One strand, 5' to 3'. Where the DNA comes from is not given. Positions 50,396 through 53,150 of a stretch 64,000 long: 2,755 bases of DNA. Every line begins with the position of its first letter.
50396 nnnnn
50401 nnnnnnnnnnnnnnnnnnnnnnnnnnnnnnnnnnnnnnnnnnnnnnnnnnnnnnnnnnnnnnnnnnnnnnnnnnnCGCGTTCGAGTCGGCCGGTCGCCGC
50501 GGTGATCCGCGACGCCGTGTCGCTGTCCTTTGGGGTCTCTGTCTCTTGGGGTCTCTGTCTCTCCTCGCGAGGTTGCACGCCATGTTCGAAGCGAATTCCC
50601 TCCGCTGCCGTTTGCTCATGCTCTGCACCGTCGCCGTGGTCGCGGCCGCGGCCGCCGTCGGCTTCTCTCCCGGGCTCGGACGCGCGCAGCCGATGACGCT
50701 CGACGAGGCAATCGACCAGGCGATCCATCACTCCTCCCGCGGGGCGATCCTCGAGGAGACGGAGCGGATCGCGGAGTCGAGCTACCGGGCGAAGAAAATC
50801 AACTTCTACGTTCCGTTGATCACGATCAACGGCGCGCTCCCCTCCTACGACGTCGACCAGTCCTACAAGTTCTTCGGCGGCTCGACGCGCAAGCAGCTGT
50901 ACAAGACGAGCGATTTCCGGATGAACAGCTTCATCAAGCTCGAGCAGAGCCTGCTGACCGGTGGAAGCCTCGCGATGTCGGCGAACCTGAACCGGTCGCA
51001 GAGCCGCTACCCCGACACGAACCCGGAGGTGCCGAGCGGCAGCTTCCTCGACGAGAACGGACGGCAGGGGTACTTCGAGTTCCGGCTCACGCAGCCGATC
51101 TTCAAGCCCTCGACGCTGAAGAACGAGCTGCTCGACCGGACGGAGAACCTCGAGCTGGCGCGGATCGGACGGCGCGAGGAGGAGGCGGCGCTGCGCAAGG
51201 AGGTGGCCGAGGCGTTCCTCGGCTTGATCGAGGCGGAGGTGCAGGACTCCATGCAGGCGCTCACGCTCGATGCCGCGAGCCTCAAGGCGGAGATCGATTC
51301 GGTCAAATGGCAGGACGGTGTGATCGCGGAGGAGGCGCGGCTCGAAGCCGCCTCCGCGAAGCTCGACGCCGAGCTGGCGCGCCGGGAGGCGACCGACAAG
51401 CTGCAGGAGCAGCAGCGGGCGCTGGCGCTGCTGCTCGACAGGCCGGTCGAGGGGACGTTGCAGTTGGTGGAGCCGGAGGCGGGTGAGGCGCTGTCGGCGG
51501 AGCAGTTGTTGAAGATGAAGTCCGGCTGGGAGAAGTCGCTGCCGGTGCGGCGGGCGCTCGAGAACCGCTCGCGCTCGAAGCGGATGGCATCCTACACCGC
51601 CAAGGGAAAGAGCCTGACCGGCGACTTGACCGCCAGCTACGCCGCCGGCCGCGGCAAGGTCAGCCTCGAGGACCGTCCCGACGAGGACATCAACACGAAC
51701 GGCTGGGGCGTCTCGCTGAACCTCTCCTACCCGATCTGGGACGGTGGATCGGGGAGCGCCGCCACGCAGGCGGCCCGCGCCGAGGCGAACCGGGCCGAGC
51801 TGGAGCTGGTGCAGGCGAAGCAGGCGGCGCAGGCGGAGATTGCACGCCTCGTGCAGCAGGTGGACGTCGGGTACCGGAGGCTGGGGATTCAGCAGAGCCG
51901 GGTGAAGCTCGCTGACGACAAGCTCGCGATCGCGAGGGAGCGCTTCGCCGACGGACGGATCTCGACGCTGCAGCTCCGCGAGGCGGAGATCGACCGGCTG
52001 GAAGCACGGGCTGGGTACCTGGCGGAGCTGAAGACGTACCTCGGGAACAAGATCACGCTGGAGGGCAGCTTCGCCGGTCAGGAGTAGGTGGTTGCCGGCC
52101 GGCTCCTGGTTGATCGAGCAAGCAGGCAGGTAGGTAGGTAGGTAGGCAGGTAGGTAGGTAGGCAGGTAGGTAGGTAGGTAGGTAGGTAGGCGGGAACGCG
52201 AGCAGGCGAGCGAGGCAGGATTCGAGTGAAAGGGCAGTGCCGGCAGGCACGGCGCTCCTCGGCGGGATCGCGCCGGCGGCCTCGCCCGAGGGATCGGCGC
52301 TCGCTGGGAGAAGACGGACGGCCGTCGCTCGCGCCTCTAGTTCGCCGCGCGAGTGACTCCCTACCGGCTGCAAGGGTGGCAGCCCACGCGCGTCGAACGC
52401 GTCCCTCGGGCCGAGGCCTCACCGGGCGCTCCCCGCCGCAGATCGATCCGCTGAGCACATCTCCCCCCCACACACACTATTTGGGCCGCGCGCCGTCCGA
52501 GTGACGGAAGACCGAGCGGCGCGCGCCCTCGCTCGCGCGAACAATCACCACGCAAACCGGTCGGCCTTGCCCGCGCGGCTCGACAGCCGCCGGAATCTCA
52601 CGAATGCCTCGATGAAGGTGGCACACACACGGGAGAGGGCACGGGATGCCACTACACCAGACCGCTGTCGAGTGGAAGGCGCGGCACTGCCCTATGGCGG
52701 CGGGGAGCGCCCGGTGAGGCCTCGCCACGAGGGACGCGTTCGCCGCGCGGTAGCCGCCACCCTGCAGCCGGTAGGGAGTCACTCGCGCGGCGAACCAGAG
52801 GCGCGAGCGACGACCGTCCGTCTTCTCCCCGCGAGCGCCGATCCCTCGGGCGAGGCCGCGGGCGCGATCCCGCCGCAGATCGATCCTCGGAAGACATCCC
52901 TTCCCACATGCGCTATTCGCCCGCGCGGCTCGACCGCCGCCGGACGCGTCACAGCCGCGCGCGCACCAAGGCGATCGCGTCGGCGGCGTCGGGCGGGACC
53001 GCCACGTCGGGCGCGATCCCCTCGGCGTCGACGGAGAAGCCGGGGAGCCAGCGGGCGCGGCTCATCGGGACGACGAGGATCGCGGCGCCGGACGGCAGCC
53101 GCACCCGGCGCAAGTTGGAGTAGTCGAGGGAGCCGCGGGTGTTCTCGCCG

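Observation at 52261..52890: About 180-bp inverted duplication (93% identity) flanking a 255-bp spacer in an ~860-bp gene-free interval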

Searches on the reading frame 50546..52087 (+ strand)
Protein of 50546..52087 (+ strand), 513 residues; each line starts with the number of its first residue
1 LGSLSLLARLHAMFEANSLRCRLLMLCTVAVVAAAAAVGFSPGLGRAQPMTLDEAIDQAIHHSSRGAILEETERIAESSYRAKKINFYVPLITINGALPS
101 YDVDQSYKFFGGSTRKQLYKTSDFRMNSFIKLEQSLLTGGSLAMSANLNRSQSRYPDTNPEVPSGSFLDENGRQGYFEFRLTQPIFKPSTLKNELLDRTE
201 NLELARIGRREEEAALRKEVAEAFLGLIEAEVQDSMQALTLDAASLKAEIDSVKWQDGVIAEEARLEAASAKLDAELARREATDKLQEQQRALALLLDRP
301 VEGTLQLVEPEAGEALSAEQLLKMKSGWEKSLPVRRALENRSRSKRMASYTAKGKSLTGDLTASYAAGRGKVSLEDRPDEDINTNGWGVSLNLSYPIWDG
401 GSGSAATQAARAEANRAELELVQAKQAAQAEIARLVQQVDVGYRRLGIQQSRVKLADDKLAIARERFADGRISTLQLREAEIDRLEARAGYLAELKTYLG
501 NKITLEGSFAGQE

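Call 12: search_protein_families(library=pfam, proteins=[window:50546-52087:+])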
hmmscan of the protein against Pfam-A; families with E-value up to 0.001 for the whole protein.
window:50546-52087:+ (513 aa): 1 family
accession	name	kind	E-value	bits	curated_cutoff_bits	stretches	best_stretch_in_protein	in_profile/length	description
PF02321.23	OEP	-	2.5e-27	96.3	22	2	364-506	41-183/187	Outer membrane efflux protein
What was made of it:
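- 50582..52087 (+): TolC/OEP outer-membrane efflux gene. It is the last gene of a HlyD (47882-49171), MacB-type permease (49168-50475), OEP operon. Its mRNA would run into arm 1. Pfam OEP, E = 2.5e-27 (call 12).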

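Call 33: find_homologous_proteins(query=window:50546-52087:+, max_evalue=1e-30)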
Query window:50546-52087:+ (513 aa): 59 proteins with E <= 1e-30 among 8000 candidates.
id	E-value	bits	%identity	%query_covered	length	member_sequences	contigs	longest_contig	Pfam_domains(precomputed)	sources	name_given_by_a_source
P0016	0.0e+0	1010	100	93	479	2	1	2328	PF02321.24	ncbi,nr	ncbi:MAG: TolC family protein, partial [Candidatus Eisenbacteria bacterium]|nr:TolC family protein [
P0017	8.8e-191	653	62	96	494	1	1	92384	PF02321.24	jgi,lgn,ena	-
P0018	6.0e-188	644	63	95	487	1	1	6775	PF02321.24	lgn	-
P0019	5.3e-180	618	61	94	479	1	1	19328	PF02321.24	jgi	jgi:outer membrane protein TolC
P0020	1.1e-178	613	60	95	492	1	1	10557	PF02321.24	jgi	jgi:outer membrane protein TolC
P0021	2.9e-177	609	59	95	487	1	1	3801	PF02321.24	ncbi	-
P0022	2.0e-146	507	52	91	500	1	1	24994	PF02321.24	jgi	jgi:outer membrane protein TolC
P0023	5.5e-145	502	51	96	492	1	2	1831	PF02321.24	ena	-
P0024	6.3e-143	496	51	94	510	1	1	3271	PF02321.24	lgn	-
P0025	2.7e-138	480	50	92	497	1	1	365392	PF02321.24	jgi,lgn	-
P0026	2.4e-136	474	50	90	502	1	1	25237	PF02321.24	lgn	-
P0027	3.3e-136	473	50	95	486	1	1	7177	PF02321.24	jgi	jgi:outer membrane protein TolC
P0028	9.1e-136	472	48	95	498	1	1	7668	PF02321.24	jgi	jgi:outer membrane protein TolC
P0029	9.6e-134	465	48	95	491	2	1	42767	PF02321.24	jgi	jgi:outer membrane protein TolC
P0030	1.1e-133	465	50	91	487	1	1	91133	PF02321.24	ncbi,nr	ncbi:MAG: hypothetical protein GF307_02420 [candidate division Zixibacteria bacterium]|nr:hypothetic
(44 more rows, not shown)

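Call 34: find_encoding_contigs(protein=P0016, flank=10000)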
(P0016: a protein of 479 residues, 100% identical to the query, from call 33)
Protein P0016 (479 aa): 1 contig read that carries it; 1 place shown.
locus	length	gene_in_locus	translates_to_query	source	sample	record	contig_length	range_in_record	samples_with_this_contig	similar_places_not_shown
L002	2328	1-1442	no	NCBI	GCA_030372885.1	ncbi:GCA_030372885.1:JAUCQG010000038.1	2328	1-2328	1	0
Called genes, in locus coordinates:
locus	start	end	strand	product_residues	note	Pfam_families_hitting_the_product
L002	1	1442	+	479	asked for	PF02321:OEP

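Call 35: find_encoding_contigs(protein=P0017, flank=10000, max_places=3)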
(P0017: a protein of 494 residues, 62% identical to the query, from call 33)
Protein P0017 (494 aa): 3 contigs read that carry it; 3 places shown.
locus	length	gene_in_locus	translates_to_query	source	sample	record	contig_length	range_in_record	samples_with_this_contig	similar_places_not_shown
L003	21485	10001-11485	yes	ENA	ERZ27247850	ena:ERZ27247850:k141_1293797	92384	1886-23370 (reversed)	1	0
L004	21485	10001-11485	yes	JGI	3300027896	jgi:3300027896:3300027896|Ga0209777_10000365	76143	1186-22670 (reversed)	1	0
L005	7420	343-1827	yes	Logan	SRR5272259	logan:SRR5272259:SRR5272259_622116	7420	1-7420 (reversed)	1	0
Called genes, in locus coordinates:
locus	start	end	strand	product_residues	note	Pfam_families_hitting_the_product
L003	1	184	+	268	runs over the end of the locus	PF08239:SH3_3 (faint), PF18348:SH3_16 (faint), PF00877:NLPC_P60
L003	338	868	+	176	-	PF12838:Fer4_7 (faint), PF13237:Fer4_10 (faint), PF13183:Fer4_8, PF13187:Fer4_9, PF13534:Fer4_17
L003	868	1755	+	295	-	PF02754:CCG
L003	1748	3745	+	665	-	PF00890:FAD_binding_2 (weak), PF01134:GIDA (faint), PF01266:DAO (weak), PF07992:Pyr_redox_2 (faint), PF12831:FAD_oxidored, PF13450:NAD_binding_8 (weak), PF12838:Fer4_7 (weak), PF14697:Fer4_21 (weak), +4 more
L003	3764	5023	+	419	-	PF02662:FlpD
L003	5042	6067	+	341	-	PF13534:Fer4_17 (faint), PF12838:Fer4_7 (faint), PF13187:Fer4_9 (faint), PF13484:Fer4_16 (faint), PF00037:Fer4 (faint), PF13237:Fer4_10 (faint), PF13183:Fer4_8 (weak), PF17179:Fer4_22, +4 more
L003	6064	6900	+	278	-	PF00175:NAD_binding_1, PF10418:DHODB_Fe-S_bind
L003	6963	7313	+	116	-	PF01253:SUI1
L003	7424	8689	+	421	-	PF25954:Beta-barrel_RND_2 (faint), PF25990:Beta-barrel_YknX, PF25975:CzcB_C (weak)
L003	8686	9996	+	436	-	PF12704:MacB_PCD, PF02687:FtsX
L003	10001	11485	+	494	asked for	PF02321:OEP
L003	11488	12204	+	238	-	PF02517:Rce1-like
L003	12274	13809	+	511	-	PF02805:Ada_Zn_binding, PF00165:HTH_AraC (faint), PF12833:HTH_18, PF06029:AlkA_N, PF00730:HhH-GPD (faint)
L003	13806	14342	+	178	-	PF02870:Methyltransf_1N (faint), PF01035:DNA_binding_1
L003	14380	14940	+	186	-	PF13328:HD_4, PF01966:HD (weak)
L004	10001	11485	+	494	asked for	PF02321:OEP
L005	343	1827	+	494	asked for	PF02321:OEP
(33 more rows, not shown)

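Call 36: find_encoding_contigs(protein=P0019, flank=10000, max_places=3)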
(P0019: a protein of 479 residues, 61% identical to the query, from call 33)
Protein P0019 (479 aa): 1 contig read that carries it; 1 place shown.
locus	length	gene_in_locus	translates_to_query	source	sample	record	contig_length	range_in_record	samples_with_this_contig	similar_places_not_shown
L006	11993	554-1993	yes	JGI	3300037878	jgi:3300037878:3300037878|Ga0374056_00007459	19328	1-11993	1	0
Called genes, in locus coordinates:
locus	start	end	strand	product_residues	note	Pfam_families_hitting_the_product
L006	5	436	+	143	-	PF02687:FtsX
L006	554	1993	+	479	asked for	PF02321:OEP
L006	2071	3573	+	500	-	PF02805:Ada_Zn_binding, PF12833:HTH_18, PF06029:AlkA_N, PF00730:HhH-GPD (weak)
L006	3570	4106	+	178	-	PF02870:Methyltransf_1N (weak), PF01035:DNA_binding_1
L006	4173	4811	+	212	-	PF13328:HD_4, PF01966:HD (weak)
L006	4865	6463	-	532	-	PF00041:fn3 (weak), PF03781:FGE-sulfatase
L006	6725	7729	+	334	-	PF00022:Actin (weak), PF06723:MreB_Mbl, PF00012:HSP70, PF14450:FtsA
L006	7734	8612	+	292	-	PF04085:MreC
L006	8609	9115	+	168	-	PF04093:MreD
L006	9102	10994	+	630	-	PF03717:PBP_dimer, PF00905:Transpeptidase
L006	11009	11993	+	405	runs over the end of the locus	PF01098:FTSW_RODA_SPOVE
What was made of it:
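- Relatives with 59-63% identical TolC have the next gene within 3 to 78 nt and different neighbours, so this is a synteny breakpoint (calls 35, 36).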

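Call 59: find_encoding_contigs(protein=window:50582-52087:+, flank=10000, max_places=10)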
Protein window:50582-52087:+ (501 aa): 1 contig read that carries it; 1 place shown.
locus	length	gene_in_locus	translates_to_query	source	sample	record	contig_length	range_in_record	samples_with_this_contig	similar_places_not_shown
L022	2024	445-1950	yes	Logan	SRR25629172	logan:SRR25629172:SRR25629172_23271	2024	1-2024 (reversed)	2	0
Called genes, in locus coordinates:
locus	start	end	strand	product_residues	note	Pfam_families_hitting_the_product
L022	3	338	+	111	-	?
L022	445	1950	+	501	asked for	PF02321:OEP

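Call 75: list_cluster_members(proteins=[window:50582-52087:+, P0016, P0001])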
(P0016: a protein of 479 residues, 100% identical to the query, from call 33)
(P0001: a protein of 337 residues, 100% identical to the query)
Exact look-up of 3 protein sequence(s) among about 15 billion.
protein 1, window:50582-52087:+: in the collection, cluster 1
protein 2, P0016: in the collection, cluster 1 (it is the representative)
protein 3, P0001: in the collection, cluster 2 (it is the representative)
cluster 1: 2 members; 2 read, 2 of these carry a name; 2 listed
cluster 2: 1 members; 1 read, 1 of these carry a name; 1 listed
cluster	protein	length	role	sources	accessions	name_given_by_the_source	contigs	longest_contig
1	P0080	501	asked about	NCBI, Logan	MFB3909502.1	MAG: TolC family protein [Candidatus Eisenbacteria bacterium]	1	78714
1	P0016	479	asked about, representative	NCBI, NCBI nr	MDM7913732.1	MAG: TolC family protein, partial [Candidatus Eisenbacteria bacterium] | TolC family protein [Candidatus Eisenbacteria bacterium]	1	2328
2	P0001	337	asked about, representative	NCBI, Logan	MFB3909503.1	MAG: S41 family peptidase [Candidatus Eisenbacteria bacterium]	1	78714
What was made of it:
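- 50582..52087 (+): The 501-aa product from 50582 is on record as NCBI MFB3909502.1 (calls 59, 75).
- Checked: NCBI gives these two proteins consecutive accessions, so its annotation also places no gene between them (call 75).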

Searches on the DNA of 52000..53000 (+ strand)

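Call 7: search_rna_families(source=window, start=52000, end=53000, threshold=evalue, max_evalue=10)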
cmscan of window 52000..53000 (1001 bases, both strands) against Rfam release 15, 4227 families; matches with E-value up to 10: 4.
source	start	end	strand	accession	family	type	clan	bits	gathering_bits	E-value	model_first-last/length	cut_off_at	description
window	52772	52847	-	RF03457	MIR173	Gene; miRNA;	-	18.7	70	0.93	1-102/102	no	MIR173 microRNA precursor family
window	52578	52672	+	RF00324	snoMBII-202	Gene; snRNA; snoRNA; CD-box;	-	17.3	40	1.3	1-84/84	no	Small nucleolar RNA MBII-202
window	52287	52303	-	RF03058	sul1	Cis-reg; riboswitch;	-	15.4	36.2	5.2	33-49/56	no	sul1 RNA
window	52832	52848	+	RF03058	sul1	Cis-reg; riboswitch;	-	15.4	36.2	5.2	33-49/56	no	sul1 RNA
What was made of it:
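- On Any Rfam RNA family: At E up to 10 there are only four noise hits (15-19 bits against cut-offs of 36-70) (call 7).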

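Call 51: search_dna_similar(query=window:52196-52960:+, collection=plasmids, mode=distant, max_evalue=0.001, max_rows=10)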
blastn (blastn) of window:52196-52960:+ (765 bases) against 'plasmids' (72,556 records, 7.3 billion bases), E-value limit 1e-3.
No match.

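Call 52: search_dna_similar(query=window:52196-52960:+, collection=phages, mode=distant, max_evalue=0.001, max_rows=10)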
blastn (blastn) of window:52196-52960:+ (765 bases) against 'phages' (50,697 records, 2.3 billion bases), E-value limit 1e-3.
No match.
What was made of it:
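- Tried and rejected: Plasmid and phage blastn gave nothing (calls 51, 52).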

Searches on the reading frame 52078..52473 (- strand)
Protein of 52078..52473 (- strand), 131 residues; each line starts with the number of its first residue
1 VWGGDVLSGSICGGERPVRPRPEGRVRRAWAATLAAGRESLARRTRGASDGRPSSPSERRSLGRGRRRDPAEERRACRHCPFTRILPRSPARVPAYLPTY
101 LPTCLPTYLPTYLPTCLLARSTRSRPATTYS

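Call 74: find_encoding_contigs(protein=window:52078-52473:-, flank=3000, max_places=10)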
Protein window:52078-52473:- (131 aa): no gene with exactly this product is on record in the collection.

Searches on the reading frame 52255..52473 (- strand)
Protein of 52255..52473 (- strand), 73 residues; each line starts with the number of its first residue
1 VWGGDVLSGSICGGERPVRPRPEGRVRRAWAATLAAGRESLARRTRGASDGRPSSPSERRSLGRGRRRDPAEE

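Call 66: search_protein_representatives(protein=window:52255-52473:-)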
Query: 73 residues. Proteins with E-value up to 0.001 (for the whole library): 5; up to 1e-10: 2; up to 1e-30: 0. The best 5 are listed.
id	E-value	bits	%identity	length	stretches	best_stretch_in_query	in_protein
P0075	7.6e-27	108.7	40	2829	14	23-51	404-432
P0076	7.4e-15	70.7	48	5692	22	16-57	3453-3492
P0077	1.3e-09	54.0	30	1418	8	15-54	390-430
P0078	2.1e-05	40.7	31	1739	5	9-54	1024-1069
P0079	8.5e-05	38.7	54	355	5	49-71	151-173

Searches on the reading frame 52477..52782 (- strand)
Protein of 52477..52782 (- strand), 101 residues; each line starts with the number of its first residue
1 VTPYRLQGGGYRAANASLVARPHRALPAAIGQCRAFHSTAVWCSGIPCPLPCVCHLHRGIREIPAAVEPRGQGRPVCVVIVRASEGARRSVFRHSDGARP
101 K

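Call 73: find_encoding_contigs(protein=window:52477-52782:-, flank=3000, max_places=10)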
Protein window:52477-52782:- (101 aa): no gene with exactly this product is on record in the collection.
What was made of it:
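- Tried and rejected: Not on record (calls 73, 74).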
